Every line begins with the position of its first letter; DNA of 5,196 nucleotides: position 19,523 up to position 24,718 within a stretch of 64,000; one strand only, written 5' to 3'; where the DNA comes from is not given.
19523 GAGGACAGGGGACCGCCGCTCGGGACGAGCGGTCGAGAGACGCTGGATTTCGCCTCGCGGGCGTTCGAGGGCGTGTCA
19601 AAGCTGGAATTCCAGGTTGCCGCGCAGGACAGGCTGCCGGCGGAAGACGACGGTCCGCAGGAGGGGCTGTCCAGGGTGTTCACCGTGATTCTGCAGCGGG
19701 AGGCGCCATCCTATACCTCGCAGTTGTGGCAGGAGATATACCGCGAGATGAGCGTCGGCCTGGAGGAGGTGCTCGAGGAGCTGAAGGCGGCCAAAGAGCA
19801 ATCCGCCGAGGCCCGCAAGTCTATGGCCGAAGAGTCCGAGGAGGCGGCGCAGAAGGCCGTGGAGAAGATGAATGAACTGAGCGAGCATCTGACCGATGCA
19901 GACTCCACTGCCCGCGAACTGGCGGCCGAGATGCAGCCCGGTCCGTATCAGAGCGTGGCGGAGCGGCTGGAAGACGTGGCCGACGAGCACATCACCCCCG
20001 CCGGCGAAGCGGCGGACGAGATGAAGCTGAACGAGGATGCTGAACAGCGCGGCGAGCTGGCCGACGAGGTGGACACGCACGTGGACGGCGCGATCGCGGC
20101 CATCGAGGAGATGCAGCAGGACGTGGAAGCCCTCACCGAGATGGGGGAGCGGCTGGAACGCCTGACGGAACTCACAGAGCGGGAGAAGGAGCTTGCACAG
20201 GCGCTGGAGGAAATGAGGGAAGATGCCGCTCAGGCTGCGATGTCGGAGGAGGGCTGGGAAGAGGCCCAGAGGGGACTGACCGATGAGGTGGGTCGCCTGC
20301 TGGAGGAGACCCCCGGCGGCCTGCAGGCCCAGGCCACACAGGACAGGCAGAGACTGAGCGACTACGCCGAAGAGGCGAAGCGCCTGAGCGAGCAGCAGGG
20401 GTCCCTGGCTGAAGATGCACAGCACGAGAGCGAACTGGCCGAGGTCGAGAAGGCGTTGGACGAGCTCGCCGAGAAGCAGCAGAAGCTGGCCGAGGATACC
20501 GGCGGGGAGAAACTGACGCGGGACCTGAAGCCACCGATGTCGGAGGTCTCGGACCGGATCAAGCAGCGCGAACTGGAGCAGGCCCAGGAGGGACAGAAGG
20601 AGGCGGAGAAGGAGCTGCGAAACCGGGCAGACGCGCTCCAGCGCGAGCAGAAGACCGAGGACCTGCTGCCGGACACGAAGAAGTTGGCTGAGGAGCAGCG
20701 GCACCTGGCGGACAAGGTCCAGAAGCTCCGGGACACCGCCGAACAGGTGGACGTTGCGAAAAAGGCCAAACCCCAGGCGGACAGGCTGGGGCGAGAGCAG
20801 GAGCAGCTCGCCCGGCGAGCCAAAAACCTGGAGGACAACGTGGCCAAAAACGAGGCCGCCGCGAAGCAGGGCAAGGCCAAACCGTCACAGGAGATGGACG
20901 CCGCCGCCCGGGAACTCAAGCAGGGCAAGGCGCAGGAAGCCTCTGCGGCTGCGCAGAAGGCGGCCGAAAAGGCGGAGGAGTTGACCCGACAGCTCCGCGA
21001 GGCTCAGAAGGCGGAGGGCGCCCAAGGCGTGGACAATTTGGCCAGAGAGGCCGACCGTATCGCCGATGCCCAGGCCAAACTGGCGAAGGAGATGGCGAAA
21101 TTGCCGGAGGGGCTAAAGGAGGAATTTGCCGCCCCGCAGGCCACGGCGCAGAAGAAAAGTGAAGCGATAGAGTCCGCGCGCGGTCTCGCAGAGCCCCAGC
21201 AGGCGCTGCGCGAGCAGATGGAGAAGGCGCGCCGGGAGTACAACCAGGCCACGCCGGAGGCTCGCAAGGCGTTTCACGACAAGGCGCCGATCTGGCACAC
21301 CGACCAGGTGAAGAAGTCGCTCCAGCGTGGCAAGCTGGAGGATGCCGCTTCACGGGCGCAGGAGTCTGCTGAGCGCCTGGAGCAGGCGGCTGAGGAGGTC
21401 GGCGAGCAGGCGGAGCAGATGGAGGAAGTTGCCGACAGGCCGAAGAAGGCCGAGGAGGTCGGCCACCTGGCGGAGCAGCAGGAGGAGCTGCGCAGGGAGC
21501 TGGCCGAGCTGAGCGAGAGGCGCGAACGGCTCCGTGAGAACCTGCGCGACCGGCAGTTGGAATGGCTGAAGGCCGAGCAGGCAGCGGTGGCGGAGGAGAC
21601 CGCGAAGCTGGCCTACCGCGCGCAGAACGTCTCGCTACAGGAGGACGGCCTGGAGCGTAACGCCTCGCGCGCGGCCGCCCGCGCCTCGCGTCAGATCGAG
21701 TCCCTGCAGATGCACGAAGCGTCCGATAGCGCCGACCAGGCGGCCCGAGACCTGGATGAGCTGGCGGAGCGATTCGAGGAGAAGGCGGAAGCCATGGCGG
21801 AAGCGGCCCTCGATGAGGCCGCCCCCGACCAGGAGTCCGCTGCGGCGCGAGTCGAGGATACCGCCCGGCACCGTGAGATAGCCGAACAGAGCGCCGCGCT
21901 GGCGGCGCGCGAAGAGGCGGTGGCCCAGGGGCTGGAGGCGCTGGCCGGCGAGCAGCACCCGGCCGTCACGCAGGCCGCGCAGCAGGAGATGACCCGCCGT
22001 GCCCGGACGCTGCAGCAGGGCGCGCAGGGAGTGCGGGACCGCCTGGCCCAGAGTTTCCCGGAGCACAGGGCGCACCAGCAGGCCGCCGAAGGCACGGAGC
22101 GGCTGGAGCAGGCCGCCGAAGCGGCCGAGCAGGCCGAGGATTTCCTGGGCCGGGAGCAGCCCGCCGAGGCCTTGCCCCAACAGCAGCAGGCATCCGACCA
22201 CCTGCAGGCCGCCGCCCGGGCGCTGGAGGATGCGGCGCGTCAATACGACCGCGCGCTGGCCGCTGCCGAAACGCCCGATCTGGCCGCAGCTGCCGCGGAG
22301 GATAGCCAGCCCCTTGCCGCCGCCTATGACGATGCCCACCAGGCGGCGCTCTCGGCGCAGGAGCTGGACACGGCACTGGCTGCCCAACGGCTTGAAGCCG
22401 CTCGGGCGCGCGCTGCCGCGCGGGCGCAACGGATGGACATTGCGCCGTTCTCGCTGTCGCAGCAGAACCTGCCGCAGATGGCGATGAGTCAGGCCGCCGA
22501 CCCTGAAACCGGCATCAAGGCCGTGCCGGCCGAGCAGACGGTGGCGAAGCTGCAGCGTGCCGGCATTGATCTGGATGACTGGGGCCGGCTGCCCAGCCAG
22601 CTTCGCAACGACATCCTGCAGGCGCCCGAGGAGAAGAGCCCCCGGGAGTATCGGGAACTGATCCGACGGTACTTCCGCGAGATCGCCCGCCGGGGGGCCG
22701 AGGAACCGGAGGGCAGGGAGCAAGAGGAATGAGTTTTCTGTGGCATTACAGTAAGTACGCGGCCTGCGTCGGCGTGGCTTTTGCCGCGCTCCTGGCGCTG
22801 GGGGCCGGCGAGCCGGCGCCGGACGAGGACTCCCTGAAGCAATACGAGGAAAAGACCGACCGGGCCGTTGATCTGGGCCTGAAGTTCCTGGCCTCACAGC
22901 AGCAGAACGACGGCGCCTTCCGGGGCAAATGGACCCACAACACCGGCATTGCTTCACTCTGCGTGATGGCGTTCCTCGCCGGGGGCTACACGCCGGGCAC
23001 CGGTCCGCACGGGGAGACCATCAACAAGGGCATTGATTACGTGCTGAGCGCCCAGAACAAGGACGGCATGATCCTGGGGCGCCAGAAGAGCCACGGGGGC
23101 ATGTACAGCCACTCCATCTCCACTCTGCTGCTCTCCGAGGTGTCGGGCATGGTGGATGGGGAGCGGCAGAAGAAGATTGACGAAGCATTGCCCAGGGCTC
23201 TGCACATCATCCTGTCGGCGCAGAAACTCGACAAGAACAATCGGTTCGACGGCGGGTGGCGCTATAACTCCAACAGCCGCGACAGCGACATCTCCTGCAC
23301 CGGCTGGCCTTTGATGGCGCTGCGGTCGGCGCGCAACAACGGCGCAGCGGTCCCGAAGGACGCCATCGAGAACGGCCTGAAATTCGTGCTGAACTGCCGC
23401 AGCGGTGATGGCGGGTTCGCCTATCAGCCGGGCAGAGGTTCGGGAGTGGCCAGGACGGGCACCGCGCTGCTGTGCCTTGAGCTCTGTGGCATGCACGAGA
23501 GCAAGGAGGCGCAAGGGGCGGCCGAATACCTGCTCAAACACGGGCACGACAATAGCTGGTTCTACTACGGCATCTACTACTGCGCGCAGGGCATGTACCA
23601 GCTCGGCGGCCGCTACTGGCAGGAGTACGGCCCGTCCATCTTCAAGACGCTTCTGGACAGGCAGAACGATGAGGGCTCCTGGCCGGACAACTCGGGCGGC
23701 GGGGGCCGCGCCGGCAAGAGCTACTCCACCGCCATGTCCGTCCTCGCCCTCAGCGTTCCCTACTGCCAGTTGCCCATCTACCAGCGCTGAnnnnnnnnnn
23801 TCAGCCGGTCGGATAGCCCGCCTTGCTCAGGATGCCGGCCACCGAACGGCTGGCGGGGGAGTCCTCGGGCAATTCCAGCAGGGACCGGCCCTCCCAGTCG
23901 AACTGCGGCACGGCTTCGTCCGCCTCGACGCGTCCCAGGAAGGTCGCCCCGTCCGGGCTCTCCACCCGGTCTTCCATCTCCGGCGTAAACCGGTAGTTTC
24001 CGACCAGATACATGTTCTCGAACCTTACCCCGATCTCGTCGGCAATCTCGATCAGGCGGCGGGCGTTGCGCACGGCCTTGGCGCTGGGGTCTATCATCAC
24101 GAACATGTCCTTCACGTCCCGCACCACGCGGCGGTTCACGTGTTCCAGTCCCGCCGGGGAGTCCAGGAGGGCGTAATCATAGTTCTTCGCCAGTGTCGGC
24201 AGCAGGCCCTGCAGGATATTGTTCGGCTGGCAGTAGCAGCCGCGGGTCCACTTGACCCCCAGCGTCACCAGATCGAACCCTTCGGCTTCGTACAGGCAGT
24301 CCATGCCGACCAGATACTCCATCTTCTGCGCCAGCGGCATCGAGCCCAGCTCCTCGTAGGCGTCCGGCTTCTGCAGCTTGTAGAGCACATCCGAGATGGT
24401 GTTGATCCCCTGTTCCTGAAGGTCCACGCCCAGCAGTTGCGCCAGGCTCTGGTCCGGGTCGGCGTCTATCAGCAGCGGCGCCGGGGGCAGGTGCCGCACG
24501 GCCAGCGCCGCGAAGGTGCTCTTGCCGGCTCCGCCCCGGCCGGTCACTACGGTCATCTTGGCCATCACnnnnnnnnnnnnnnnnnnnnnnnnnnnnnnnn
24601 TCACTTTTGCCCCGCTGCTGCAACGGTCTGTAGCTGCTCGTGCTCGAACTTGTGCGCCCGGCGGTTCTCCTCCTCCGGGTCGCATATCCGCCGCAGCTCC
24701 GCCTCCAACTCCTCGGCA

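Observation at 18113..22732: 1000-residue uninterrupted coiled coil in a membrane-anchored protein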

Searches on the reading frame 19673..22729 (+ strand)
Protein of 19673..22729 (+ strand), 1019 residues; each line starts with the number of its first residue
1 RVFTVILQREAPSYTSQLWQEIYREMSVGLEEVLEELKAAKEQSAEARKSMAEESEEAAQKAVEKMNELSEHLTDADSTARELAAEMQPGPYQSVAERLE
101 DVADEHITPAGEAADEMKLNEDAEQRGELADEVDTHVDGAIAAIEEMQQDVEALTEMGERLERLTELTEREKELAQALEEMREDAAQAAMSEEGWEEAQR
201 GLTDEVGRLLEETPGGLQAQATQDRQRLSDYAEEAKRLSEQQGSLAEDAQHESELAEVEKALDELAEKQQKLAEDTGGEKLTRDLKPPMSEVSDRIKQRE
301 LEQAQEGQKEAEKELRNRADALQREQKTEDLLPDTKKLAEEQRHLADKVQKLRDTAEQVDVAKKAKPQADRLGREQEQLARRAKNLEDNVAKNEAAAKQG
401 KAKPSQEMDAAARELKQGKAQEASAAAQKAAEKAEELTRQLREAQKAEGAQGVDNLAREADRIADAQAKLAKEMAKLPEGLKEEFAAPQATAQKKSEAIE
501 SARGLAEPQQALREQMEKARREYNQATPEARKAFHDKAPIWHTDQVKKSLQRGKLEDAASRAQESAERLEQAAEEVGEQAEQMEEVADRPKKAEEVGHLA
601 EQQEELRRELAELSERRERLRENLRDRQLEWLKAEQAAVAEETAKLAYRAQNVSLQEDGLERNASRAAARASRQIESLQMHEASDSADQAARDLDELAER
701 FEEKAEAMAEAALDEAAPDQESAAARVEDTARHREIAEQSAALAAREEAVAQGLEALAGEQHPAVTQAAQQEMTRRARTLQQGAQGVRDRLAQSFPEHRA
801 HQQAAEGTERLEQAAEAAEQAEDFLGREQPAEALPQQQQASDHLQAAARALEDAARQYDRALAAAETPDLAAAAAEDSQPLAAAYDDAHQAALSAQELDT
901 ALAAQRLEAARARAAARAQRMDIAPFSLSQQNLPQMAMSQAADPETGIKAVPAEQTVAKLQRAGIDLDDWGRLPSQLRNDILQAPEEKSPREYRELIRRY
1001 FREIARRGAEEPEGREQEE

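Call 41: predict_structure(alignment_id=A3)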
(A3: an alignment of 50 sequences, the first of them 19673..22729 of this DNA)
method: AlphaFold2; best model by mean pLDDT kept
length: 1019 residues; sequences in the alignment: 50
mean_pLDDT: 89.3   pTM: 0.66
mean pLDDT of the five models: 89.3, 87.7, 86.4, 85.8, 85.1
residues with pLDDT >= 90: 743; 70-90: 174; 50-70: 67; < 50: 35
segments of 3 or more residues with pLDDT < 50: 1-3, 932-953, 1010-1019
pLDDT, mean of each block of 10 residues (from residue 1): 61 80 91 96 89 79 90 95 90 91 95 91 86 92 94 90 93 94 89 95 95 91 95 98 97 97 98 95 97 98 97 96 94 94 94 92 89 93 93 85 92 92 93 93 82 90 94 91 87 90 93 94 94 92 92 93 94 93 90 96 98 97 97 97 96 93 97 97 98 98 96 88 93 96 98 97 97 97 96 92 98 98 97 98 99 94 77 82 96 94 95 91 70 42 37 53 67 64 58 69 62 41
secondary structure, 60 per line:
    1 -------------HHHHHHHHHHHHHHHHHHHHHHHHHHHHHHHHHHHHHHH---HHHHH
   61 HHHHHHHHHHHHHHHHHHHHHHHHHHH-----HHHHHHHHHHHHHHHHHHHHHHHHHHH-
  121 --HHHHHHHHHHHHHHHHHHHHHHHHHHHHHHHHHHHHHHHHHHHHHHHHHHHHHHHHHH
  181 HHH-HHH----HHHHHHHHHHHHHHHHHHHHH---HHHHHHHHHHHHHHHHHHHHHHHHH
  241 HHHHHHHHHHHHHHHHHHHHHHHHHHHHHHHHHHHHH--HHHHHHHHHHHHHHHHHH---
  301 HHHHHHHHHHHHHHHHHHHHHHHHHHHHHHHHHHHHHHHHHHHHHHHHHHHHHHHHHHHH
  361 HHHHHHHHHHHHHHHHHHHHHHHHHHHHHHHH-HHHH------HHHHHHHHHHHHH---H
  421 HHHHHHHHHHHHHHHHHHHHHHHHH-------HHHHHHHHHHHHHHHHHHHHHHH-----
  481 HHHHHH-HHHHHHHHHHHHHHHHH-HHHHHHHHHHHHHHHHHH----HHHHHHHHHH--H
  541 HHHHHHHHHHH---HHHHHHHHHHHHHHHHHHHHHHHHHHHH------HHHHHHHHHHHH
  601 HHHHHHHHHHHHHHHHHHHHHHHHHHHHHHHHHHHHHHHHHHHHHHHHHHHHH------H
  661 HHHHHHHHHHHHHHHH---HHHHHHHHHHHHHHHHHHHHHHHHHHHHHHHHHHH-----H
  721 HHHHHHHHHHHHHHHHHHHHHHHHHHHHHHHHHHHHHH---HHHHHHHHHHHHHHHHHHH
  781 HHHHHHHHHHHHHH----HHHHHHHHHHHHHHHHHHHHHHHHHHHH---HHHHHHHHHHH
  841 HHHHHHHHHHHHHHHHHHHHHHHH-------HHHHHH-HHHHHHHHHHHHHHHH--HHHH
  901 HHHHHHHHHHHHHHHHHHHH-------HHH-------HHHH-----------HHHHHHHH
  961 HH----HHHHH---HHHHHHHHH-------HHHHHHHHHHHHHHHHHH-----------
elements in order (helices of 4 or more, strands of 3 or more residues): H14-52 H56-87 H93-119 H123-183 H192-212 H216-277 H280-297 H301-392 H394-397 H404-416 H420-445 H453-475 H481-486 H488-504 H506-523 H528-537 H540-551 H555-582 H589-653 H660-676 H680-714 H720-758 H762-794 H799-826 H830-864 H872-877 H879-894 H897-920 H938-941 H953-962 H967-971 H975-983 H991-1008
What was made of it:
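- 22433..22528 (+): Predicted disordered linker (aa ~1441-1472), containing Pro, Gln, Ser and Met. pLDDT 37-53 (call 41)
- On Intrinsically disordered low-complexity tail: Mean pLDDT is 89 (call 41).
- The C-terminal motif has only moderate pLDDT (58-69; call 41), and its partner is unknown. pLDDT is >=90 for 743 of 1019 residues, and only aa ~1441-1472 and the extreme termini are low (call 41).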

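Call 46: fold_search(model_id=the predicted structure, library=pdb)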
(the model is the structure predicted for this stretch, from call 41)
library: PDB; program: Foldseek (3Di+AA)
matches with E <= 10: 83; with E <= 0.001: 0
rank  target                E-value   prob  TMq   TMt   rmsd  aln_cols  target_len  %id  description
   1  8w20_A                8.6e-03  0.20  0.07  0.09  76.8       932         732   15  Umb1 umbrella toxin particle (released 2024-04-17)
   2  7nyx_A                1.3e-02  0.20  0.09  0.06  89.9      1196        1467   14  Cryo-EM structure of the MukBEF-MatP-DNA monomer (closed conformation) (released 2021-07-07)
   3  9gm7_A                1.8e-02  0.25  0.10  0.07  87.5      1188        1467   13  MukBEF in a nucleotide-bound state with open neck gate (monomer) (released 2025-03-26)
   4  9a65_A                5.0e-01  0.23  0.10  0.17  40.0       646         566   12  Integrative model of YVAQ-MCPB by crosslinking MS and deep learning (released 2024-09-18)
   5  6dg6_A                6.1e-01  1.00  0.08  0.61   5.0       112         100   13  Structure of a de novo designed Interleukin-2/Interleukin-15 mimetic (released 2019-01-16)
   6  6z9l_A                6.6e-01  0.04  0.07  0.08  80.0       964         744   12  Enterococcal PrgA (released 2020-09-16)
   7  9qe0_A                6.8e-01  0.05  0.08  0.06  76.6      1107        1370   12  Neobacillus vireti Wadjet-II JetABC dimer (released 2025-06-25)
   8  1st6                  8.0e-01  0.13  0.14  0.14  62.1       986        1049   11  Crystal structure of a cytoskeletal protein (released 2004-08-03)
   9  6bfi_A                8.0e-01  0.11  0.12  0.14  61.5      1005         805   11  Vinculin homolog in a sponge (phylum Porifera) reveals vertebrate-like cell adhesions involved in early multicellular  (released 2018-06-13)
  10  5yke_B                9.7e-01  0.04  0.08  0.09  59.7       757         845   10  Structure of pancreatic ATP-sensitive potassium channel bound with glibenclamide and ATPgammaS (focused refinement on  (released 2018-04-18)
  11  7qcd_B                1.1e+00  0.08  0.09  0.09  57.5       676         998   13  CryoEM structure of the Smc5/6-holocomplex (composite structure) (released 2022-09-21)
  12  8y6i_A                1.4e+00  0.05  0.08  0.11  66.3       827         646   11  P-glycoprotein in complex with UIC2 Fab and triple elacridar molecules in nanodisc (released 2024-04-17)
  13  9min_D                1.4e+00  0.98  0.11  0.63   4.4       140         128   17  Structure of a designed minibinder to NYESO1-A*02:01 (released 2025-08-06)
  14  8sb9                  1.6e+00  0.03  0.07  0.07  63.5       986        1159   11  CryoEM structure of P-Glycoprotein in inward facing 1 state under continuous turnover conditions with vinblastine (released 2025-04-23)
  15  9l7l                  1.6e+00  0.04  0.06  0.11  55.1       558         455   11  Structure of the MATE family multidrug resistance transporter HvAACT1 from Hordeum vulgare in the outward-facing state (released 2025-08-06)
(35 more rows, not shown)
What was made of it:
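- Foldseek finds local four-helix-bundle matches at TM 0.56-0.76 (call 46). Weak global Foldseek hits go to long coiled-coil proteins: Umb1, MukB and PrgA, at E 0.009-0.7 (call 46).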

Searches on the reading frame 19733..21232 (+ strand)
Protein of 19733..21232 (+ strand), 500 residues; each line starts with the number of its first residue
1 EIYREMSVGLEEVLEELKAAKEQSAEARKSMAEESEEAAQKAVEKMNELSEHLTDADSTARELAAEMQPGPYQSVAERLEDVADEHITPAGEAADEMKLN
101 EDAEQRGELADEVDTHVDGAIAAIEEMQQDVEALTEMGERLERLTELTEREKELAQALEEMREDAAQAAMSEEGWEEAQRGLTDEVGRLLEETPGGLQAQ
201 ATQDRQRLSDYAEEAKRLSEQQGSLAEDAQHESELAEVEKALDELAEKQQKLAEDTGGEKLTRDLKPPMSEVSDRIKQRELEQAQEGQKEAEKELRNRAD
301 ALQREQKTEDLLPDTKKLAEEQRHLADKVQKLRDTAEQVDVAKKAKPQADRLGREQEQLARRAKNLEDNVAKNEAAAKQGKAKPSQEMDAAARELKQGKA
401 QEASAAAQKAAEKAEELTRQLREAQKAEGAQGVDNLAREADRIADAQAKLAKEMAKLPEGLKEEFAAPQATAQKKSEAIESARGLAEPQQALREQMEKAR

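Call 10: search_protein_families(library=pfam, proteins=[window:19733-21232:+], max_evalue=10)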
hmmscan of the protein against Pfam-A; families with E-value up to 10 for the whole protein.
window:19733-21232:+ (500 aa): 1 family
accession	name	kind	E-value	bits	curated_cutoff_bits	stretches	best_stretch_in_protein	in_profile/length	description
PF18537.6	CODH_A_N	-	2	8.9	32.2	0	129-159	35-65/83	Carbon monoxide dehydrogenase subunit alpha N-terminal domain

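Call 49: search_protein_families(library=ncbifam, proteins=[window:19733-21232:+], max_evalue=1)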
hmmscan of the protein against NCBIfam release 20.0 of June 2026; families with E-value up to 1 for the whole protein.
window:19733-21232:+ (500 aa): 2 families
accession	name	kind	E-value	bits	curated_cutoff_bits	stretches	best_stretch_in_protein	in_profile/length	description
NF010725.0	PRK14127.1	equivalog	0.045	14.2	91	1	104-168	21-85/111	cell division regulator GpsB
NF041035.1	Rad50_Halo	equivalog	0.24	9.7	1000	1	17-172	470-622/883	DNA double-strand break repair ATPase Rad50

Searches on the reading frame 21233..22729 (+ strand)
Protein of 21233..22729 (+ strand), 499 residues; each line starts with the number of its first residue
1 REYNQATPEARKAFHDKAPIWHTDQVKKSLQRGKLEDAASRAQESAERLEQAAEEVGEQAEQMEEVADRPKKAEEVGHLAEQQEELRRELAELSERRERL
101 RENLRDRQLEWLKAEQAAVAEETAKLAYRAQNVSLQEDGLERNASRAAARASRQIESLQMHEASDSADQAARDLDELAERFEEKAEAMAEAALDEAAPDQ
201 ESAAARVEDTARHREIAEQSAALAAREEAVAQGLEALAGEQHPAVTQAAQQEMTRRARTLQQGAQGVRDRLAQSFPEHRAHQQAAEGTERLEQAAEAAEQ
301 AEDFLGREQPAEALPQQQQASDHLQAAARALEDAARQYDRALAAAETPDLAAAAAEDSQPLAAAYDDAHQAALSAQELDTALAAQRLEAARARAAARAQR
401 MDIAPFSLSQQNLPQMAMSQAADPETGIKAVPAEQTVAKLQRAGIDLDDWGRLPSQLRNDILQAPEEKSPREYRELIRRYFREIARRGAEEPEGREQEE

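Call 10: search_protein_families(library=pfam, proteins=[window:21233-22729:+], max_evalue=10)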
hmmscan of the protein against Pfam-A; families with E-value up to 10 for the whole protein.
window:21233-22729:+ (499 aa): 0 families

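Call 49: search_protein_families(library=ncbifam, proteins=[window:21233-22729:+], max_evalue=1)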
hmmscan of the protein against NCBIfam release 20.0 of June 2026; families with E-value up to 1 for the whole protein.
window:21233-22729:+ (499 aa): 1 family
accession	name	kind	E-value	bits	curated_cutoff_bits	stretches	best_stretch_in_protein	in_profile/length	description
NF002572.0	PRK02224.1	equivalog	0.42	8.8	1087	1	34-413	210-584/888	DNA double-strand break repair ATPase Rad50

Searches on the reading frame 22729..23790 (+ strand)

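Call 4: search_protein_families(library=pfam, proteins=[window:22729-23790:+], max_evalue=0.01)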
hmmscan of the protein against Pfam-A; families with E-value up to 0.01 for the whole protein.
window:22729-23790:+ (353 aa): 3 families
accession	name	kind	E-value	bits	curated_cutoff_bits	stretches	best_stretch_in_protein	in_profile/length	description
PF13243.12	SQHop_cyclase_C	-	2.5e-12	46.9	26.1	2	40-114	154-225/319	Squalene-hopene cyclase C-terminal domain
PF00432.27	Prenyltrans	-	1.1e-09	38.6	26.5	1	213-271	150-208/304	Prenyltransferase alpha-alpha toroid domain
PF13249.12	SQHop_cyclase_N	-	0.00035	20.3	26.2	0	217-272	51-107/291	Squalene-hopene cyclase N-terminal domain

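Call 6: search_protein_families(library=ncbifam, proteins=[window:22729-23790:+], max_evalue=0.01)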
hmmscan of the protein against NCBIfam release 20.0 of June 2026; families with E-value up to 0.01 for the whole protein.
window:22729-23790:+ (353 aa): 4 families
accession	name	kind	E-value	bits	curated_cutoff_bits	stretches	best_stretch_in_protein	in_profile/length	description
TIGR01787.1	squalene_cyclas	subfamily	2.6e-13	49.5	322.7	2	41-166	455-582/622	squalene/oxidosqualene cyclases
TIGR03463.1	osq_cycl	subfamily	7.3e-10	37.8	851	1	40-114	472-543/634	2,3-oxidosqualene cyclase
NF053823.1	SCO2321_fam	equivalog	5.3e-09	35.4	300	1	166-240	127-207/405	SCO2321 family membrane protein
TIGR01507.1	hopene_cyclase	equivalog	7.6e-08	31.2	431.1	2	78-231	460-601/640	squalene--hopene cyclase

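Call 89: search_protein_families(library=padloc, proteins=[window:22729-23790:+], max_evalue=0.001)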
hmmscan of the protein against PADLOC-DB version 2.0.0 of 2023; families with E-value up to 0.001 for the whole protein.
window:22729-23790:+ (353 aa): 0 families

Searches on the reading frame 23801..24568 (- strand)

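Call 5: search_protein_families(library=pfam, proteins=[window:23801-24568:-], max_evalue=0.001)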
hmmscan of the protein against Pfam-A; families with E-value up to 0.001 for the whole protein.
window:23801-24568:- (255 aa): 4 families
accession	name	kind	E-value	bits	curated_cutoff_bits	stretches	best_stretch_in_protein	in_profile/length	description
PF13614.12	AAA_31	-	2.2e-07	31.4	27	1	5-180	4-168/177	AAA domain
PF01656.29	CbiA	-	5.7e-05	23.5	25.4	1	6-221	2-116/125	CobQ/CobB/MinD/ParA nucleotide binding domain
PF10609.15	ParA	-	0.00014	21.8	27.1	1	4-246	5-241/246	NUBPL iron-transfer P-loop NTPase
PF06564.18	CBP_BcsQ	-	0.0002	21.4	21.3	0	112-163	98-149/234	Cellulose biosynthesis protein BcsQ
